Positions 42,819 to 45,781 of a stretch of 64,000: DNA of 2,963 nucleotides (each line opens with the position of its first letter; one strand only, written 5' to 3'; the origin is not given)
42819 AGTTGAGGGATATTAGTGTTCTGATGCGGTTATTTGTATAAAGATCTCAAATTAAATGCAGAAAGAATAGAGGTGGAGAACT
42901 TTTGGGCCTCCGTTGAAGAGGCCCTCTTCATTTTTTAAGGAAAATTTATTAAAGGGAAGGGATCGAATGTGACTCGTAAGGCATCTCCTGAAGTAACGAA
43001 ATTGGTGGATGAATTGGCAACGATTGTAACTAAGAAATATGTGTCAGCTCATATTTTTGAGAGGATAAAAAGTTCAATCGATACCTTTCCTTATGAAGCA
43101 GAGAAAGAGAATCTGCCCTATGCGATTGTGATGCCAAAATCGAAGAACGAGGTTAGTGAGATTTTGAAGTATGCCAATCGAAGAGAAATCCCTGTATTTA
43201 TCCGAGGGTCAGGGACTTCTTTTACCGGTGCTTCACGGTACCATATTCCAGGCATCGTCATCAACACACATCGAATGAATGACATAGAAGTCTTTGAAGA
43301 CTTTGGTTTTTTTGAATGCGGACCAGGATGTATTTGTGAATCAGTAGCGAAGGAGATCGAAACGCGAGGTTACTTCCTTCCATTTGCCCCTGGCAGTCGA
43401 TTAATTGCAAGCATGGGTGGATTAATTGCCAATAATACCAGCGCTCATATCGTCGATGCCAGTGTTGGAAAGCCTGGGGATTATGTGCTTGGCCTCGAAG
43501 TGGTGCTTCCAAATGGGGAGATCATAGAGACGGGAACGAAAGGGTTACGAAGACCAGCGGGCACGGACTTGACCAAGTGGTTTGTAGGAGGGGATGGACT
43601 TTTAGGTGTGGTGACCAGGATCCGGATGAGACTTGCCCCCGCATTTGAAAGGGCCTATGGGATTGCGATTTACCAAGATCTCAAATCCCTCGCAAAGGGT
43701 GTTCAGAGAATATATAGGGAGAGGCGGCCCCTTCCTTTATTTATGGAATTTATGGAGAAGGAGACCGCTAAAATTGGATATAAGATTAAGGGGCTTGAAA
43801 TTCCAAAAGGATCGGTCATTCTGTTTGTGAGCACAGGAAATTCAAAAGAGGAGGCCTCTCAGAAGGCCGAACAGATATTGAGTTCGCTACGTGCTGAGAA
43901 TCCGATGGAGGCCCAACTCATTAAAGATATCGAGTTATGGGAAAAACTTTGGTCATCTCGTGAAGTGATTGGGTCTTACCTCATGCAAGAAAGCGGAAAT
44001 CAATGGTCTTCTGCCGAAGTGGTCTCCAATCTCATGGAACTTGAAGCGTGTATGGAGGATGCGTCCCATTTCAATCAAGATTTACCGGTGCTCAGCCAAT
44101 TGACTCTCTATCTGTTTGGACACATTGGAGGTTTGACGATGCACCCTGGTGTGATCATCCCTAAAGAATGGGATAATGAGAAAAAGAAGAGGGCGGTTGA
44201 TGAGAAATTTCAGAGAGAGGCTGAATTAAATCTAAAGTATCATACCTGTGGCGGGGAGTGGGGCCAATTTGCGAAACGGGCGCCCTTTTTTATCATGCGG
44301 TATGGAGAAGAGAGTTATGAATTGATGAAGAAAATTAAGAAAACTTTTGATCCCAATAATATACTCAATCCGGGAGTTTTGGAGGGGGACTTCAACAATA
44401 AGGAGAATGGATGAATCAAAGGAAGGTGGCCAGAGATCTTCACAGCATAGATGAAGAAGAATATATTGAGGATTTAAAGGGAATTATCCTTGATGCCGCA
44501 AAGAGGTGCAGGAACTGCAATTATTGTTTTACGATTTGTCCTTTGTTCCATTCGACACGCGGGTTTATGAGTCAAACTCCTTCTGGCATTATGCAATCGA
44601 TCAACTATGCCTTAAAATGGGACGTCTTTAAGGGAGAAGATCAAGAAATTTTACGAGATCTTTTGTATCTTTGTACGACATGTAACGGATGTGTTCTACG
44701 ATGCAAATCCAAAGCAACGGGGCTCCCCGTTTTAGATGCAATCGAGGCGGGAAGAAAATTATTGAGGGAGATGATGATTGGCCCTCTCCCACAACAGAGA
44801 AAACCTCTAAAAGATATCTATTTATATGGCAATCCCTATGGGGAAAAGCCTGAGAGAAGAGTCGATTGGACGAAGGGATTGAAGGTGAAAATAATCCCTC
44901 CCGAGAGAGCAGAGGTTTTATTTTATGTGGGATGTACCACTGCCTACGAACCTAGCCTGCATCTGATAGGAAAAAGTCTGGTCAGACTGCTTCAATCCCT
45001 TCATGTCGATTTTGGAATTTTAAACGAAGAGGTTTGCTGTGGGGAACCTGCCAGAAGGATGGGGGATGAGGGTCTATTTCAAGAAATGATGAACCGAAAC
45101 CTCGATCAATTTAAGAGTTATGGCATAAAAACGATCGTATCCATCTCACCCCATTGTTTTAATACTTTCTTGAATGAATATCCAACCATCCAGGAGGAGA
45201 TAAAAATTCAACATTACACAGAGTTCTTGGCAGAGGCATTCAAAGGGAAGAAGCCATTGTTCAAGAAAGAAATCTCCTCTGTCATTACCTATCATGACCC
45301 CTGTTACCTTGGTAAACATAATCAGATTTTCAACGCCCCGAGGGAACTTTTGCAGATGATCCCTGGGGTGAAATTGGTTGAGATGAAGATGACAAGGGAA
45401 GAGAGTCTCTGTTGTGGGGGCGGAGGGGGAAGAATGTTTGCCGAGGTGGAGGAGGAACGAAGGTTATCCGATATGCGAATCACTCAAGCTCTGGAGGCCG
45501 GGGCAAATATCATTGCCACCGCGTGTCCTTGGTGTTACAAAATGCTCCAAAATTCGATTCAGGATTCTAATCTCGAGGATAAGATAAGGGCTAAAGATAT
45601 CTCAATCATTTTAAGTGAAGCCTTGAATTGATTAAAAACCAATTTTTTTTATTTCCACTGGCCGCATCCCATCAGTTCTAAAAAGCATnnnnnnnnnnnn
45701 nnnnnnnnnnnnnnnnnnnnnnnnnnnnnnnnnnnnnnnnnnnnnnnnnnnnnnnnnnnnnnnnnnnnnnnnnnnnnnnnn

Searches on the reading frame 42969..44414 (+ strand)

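Call 65: search_protein_families(library=ncbifam, proteins=[window:42969-44414:+], max_evalue=0.00001)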
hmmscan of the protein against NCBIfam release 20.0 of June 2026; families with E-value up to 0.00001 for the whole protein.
window:42969-44414:+ (481 aa): 7 families
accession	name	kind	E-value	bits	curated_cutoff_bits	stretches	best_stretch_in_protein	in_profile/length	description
TIGR00387.1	glcD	equivalog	2.4e-58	197.9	567.9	1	53-469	1-412/413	glycolate oxidase subunit GlcD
NF008408.0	PRK11230.1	equivalog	3.6e-22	78.5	897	1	47-469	53-469/499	glycolate oxidase subunit GlcD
NF049975.1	2HglutDHaseYdiJ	equivalog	1.9e-18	65.6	1350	2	5-190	11-194/1018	D-2-hydroxyglutarate dehydrogenase YdiJ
NF008439.0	PRK11282.1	equivalog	5e-15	55.2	284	1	59-259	8-205/358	glycolate oxidase subunit GlcE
NF053785.1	DcplphribOxDprE1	equivalog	1.2e-09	37.9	500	1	54-241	19-198/449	decaprenylphosphoryl-beta-D-ribose oxidase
NF041226.1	BagK_FevA1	equivalog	1.4e-07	30.3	800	1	50-236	41-216/453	bagremycin/ferroverdin biosynthesis FAD-dependent oxygenase BagK/FevA1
NF041227.1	BagG_FevA2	exception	5.7e-06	25.2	850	1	47-239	43-223/455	bagremycin/ferroverdin biosynthesis FAD-dependent oxygenase BagG/FevA2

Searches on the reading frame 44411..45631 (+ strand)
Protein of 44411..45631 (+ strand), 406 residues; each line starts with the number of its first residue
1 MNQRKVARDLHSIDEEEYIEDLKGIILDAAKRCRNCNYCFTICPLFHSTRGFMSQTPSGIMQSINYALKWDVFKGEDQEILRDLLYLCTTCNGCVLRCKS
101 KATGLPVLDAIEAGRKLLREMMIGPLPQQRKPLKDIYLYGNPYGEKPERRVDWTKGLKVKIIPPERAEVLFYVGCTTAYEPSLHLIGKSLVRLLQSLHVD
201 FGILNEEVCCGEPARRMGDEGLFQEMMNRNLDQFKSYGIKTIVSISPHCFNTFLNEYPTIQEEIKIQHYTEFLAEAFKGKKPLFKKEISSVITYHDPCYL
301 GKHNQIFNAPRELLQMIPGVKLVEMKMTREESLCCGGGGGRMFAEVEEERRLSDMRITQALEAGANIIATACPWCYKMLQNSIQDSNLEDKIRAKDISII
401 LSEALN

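Call 65: search_protein_families(library=ncbifam, proteins=[window:44411-45631:+], max_evalue=0.00001)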
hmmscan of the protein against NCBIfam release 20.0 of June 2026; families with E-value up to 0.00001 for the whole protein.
window:44411-45631:+ (406 aa): 10 families
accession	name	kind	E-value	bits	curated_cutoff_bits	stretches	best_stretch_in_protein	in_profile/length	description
NF004898.0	PRK06259.1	equivalog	4.6e-55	187.1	385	1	16-404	121-487/488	fumarate reductase (CoM/CoB) subunit TfrB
NF045670.1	quin_L_LdhH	equivalog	8.2e-35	120.2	800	1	164-396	464-700/706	L-lactate dehydrogenase (quinone) large subunit LdhH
NF045663.1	diclust_near_Sec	equivalog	1.7e-23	82.7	530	1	28-380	301-619/759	pyridine nucleotide-disulfide oxidoreductase/dicluster-binding protein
NF008369.0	PRK11168.1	equivalog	1.2e-22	80.4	278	1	164-377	164-378/401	anaerobic glycerol-3-phosphate dehydrogenase subunit C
TIGR03379.1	glycerol3P_GlpC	equivalog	2.9e-17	62.5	279.9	1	167-382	162-380/397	anaerobic glycerol-3-phosphate dehydrogenase subunit GlpC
NF045711.1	sulf_resp_HmcF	equivalog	2.3e-14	53.1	750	1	262-380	305-426/457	sulfate respiration complex iron-sulfur protein HmcF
NF008434.0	PRK11274.1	equivalog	3e-14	52.7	333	1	168-382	169-391/409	glycolate oxidase subunit GlcF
NF045724.1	ferredox_TmcB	equivalog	3.1e-13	49.1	735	1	262-393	285-418/430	electron transfer complex ferredoxin TmcB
NF045796.1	DsrK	equivalog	2.4e-09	36.3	400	1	262-362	295-395/453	sulfate reduction electron transfer complex DsrMKJOP subunit DsrK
TIGR03288.1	CoB_CoM_SS_B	equivalog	7.6e-08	32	345.15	1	261-381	113-237/290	CoB--CoM heterodisulfide reductase subunit B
